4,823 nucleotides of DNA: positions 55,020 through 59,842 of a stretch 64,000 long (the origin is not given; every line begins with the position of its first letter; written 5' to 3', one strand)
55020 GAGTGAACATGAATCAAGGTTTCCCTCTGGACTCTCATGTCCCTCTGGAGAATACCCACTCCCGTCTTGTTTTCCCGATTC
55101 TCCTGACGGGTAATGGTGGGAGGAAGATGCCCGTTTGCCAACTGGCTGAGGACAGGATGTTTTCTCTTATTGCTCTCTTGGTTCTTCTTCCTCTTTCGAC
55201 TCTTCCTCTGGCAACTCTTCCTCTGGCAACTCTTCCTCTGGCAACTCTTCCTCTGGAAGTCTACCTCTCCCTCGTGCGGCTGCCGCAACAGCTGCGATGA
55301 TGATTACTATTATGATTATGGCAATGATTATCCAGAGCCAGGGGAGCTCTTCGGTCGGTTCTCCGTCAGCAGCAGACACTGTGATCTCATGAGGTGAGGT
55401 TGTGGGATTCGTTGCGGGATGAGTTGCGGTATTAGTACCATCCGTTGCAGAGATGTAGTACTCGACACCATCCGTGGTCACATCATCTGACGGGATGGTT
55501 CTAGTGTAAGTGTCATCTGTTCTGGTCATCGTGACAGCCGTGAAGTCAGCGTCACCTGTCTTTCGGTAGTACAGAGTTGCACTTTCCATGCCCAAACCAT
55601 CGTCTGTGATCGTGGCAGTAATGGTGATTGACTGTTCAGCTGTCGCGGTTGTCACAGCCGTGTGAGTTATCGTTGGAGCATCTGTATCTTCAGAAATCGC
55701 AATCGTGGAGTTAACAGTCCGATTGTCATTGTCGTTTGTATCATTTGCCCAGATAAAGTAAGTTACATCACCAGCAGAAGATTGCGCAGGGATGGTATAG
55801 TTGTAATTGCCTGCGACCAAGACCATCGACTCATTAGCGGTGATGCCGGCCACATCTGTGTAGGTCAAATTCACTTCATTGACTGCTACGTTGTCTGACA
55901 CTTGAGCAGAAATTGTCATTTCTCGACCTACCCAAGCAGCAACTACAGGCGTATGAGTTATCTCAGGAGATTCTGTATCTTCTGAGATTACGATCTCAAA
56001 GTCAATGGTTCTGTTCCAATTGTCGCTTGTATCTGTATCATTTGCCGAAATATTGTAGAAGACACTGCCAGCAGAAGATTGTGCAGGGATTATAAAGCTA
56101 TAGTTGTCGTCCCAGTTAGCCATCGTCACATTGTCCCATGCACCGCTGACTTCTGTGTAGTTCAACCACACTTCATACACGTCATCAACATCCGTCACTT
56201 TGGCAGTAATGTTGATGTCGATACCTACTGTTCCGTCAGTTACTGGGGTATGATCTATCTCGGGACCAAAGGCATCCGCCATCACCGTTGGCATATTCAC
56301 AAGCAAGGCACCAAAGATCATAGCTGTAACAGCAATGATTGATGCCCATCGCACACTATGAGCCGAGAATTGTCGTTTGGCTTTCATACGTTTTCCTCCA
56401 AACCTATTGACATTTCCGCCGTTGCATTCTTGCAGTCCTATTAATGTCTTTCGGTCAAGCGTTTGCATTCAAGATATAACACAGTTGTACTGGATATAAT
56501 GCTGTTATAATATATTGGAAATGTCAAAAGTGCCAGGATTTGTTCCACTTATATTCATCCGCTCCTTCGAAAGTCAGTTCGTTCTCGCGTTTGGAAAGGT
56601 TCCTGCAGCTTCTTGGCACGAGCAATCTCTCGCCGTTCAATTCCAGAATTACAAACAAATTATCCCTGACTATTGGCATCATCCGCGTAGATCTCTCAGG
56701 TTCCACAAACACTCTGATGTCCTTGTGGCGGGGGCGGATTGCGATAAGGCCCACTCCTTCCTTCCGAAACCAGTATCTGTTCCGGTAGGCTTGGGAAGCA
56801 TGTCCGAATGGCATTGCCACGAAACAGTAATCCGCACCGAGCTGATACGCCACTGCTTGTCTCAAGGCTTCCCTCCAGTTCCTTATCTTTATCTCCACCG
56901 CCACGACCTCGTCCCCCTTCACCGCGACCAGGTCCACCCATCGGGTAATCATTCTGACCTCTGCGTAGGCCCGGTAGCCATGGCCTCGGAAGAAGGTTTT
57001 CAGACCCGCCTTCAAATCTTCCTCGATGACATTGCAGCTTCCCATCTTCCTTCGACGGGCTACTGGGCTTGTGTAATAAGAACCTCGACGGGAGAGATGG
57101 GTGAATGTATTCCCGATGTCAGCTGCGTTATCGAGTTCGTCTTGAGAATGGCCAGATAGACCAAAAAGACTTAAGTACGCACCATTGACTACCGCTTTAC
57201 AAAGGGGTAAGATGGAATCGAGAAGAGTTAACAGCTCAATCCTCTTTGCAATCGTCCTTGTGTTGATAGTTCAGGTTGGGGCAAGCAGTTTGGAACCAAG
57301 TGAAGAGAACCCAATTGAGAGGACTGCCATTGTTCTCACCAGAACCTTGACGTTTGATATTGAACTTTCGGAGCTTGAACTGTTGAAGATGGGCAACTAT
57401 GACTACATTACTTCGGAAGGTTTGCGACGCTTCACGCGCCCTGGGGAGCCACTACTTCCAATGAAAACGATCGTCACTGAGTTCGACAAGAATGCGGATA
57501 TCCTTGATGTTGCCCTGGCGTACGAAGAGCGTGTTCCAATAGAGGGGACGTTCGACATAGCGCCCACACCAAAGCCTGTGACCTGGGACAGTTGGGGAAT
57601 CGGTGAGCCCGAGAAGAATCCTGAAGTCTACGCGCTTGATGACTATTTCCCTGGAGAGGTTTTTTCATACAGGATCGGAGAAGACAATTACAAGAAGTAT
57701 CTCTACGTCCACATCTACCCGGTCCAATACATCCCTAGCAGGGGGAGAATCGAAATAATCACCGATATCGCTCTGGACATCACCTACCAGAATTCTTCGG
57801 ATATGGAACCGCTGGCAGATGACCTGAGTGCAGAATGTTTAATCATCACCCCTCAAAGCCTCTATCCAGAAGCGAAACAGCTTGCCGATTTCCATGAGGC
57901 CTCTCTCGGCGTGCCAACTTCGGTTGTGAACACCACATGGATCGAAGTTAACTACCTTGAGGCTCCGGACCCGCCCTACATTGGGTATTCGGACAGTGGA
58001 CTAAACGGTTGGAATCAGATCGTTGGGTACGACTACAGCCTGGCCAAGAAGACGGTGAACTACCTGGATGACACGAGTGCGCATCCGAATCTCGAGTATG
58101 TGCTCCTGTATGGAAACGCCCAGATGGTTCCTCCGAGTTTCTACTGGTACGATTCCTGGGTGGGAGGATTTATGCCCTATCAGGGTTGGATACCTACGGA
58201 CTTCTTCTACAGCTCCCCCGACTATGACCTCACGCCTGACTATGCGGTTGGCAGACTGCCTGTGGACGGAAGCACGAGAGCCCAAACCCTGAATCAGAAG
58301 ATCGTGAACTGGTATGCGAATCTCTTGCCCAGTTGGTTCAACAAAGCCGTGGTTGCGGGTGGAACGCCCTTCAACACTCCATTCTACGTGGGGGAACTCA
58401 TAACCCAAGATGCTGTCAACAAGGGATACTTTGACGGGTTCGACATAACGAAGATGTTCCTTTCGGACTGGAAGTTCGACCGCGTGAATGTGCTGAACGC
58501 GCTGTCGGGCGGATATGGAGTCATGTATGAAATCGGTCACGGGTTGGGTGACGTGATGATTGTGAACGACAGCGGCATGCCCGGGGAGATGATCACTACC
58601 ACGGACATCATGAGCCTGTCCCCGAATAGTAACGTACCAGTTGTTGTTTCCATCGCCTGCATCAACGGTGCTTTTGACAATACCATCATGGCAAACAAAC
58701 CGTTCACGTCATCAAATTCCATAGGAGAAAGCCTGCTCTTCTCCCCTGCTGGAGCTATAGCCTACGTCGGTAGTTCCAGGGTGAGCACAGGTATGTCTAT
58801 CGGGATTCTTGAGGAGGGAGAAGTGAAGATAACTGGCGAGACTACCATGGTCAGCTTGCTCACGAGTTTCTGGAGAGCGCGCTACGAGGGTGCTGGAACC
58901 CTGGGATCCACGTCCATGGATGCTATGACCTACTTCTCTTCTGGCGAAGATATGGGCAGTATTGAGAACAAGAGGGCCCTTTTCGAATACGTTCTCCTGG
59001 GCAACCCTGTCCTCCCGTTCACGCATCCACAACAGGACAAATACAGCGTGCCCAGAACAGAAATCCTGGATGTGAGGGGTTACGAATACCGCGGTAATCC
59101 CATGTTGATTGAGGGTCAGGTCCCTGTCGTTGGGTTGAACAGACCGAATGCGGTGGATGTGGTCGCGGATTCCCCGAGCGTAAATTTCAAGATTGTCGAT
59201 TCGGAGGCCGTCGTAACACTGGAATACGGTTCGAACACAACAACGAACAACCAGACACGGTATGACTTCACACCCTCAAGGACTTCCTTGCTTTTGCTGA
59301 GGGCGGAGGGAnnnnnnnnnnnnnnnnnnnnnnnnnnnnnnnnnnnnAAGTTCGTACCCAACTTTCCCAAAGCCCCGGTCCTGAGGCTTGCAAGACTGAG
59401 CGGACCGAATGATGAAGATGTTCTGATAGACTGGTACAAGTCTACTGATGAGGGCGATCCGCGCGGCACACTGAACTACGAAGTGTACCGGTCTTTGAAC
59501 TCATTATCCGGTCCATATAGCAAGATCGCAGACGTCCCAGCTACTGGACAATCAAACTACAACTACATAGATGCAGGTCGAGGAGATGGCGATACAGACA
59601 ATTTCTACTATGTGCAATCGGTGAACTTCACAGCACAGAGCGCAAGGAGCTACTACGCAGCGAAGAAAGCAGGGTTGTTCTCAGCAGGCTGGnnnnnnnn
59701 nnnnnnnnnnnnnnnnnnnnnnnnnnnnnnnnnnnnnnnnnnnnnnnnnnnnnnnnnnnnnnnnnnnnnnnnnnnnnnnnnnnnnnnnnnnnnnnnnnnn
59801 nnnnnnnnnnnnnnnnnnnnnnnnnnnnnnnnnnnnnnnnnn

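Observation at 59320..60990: Convergent secreted peptidase and beta-helix protein share a ~280-aa Fn3-like plus C-terminal module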

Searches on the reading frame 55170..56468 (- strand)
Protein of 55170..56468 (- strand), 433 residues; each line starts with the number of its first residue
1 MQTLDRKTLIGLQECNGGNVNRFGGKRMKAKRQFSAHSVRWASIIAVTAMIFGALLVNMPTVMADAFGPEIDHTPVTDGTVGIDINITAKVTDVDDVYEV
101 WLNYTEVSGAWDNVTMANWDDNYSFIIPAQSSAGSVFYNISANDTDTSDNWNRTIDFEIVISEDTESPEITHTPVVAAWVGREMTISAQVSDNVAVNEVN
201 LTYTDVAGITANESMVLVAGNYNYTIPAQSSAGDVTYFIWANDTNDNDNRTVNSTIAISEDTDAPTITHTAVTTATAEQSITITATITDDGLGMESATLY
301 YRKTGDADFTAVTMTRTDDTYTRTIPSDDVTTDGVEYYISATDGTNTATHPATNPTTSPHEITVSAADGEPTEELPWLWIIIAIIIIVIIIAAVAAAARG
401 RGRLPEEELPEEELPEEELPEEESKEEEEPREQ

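Call 4: search_protein_families(library=pfam, proteins=[window:55170-56468:-], max_evalue=1)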
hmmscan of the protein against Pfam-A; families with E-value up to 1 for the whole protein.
window:55170-56468:- (433 aa): 7 families
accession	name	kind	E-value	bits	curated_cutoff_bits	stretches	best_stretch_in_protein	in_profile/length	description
PF11896.14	GlgE_dom_N_S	-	7e-05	23.7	25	1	274-330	20-77/179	Alpha-1,4-glucan:maltose-1-phosphate maltosyltransferase, domain N/S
PF25587.1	Rv2743c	-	0.06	13.4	27.7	1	372-425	56-104/237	Rv2743c family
PF20381.4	Rv1476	-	0.066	13.4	26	1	372-402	119-149/156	Membrane protein Rv1476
PF16655.11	PhoD_N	-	0.067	14.2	30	1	238-317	14-90/90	PhoD-like phosphatase, N-terminal domain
PF00061.29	Lipocalin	-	0.082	13.5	23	0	303-371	46-116/145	Lipocalin / cytosolic fatty-acid binding protein family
PF20087.4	DUF6479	-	0.12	13.3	25.4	1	380-431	24-77/120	Family of unknown function (DUF6479)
PF11657.13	Activator-TraM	-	0.17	12.3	24.4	1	240-278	61-99/142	Transcriptional activator TraM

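Call 8: search_protein_families(library=ncbifam, proteins=[window:55170-56468:-], max_evalue=1)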
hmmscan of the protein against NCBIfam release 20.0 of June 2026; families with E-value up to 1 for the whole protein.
window:55170-56468:- (433 aa): 2 families
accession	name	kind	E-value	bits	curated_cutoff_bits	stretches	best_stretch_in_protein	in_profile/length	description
NF049980.1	SfMCT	equivalog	0.053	12.2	320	1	37-69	301-333/378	L-lactate MFS transporter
TIGR03786.1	strep_pil_rpt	domain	0.25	11.6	31.85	0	278-307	30-59/70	streptococcal pilin isopeptide linkage domain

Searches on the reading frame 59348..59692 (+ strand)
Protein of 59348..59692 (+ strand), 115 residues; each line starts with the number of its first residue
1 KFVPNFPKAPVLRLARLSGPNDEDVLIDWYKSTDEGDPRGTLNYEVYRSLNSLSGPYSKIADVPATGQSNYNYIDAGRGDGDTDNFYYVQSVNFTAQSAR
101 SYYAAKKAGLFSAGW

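Call 51: search_solved_structures(query=A5, max_evalue=1)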
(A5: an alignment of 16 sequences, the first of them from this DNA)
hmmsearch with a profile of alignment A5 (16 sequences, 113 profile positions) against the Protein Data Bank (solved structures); distinct sequences matched with E-value up to 1: 22.
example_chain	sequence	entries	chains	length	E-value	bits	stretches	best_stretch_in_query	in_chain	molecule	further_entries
7mrk_B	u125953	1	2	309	0.00013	25.1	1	14-92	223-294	Contactin-4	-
7mrq_A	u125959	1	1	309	0.00015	25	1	14-92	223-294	Contactin-4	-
3mpc_A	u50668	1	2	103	0.00016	24.8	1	3-96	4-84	Fn3-like protein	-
1k85_A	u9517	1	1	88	0.00034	23.8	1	3-71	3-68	CHITINASE A1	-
6tpw_A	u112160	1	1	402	0.0042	20.3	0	3-69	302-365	Receptor-type tyrosine-protein phosphatase F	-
2yux_A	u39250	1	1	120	0.0062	19.7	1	3-94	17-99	Myosin-binding protein C, slow-type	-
6bt9_A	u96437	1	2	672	0.023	17.9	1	4-71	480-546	Chitinase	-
5z06_A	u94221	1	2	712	0.036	17.2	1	20-110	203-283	BDI_3064 protein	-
1wf5_A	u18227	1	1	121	0.04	17.1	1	2-100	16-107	sidekick 2 protein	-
2dbj_A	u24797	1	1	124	0.053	16.7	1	5-65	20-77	Proto-oncogene tyrosine-protein kinase MER precursor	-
8tld_F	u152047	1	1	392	0.083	16.1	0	4-46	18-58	Interleukin-5 receptor subunit alpha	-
6h41_A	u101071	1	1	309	0.087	16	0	4-47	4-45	Interleukin-5 receptor subunit alpha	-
3va2_C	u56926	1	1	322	0.098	15.9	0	4-46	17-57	Interleukin-5 receptor subunit alpha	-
1x5k_A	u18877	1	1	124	0.11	15.7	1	3-94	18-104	Neogenin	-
2dmk_A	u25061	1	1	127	0.15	15.2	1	4-112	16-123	midline 2 isoform 2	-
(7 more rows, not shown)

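Call 52: search_protein_families(library=pfam, alignment_id=A5, max_evalue=0.1)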
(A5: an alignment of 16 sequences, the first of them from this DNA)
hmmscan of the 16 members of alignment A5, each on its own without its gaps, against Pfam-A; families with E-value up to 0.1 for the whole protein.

A. member 1, seq(115 aa): 0 families

B. families by the number of members that match (of 16 scanned): 4 families
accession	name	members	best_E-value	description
PF07532.17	Big_4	3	0.0098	Bacterial Ig-like domain (group 4)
PF00041.27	fn3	1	0.014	Fibronectin type III domain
PF16794.11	fn3_4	1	0.018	Fibronectin-III type domain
PF18370.7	RGI_lyase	1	0.032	Rhamnogalacturonan I lyases beta-sheet domain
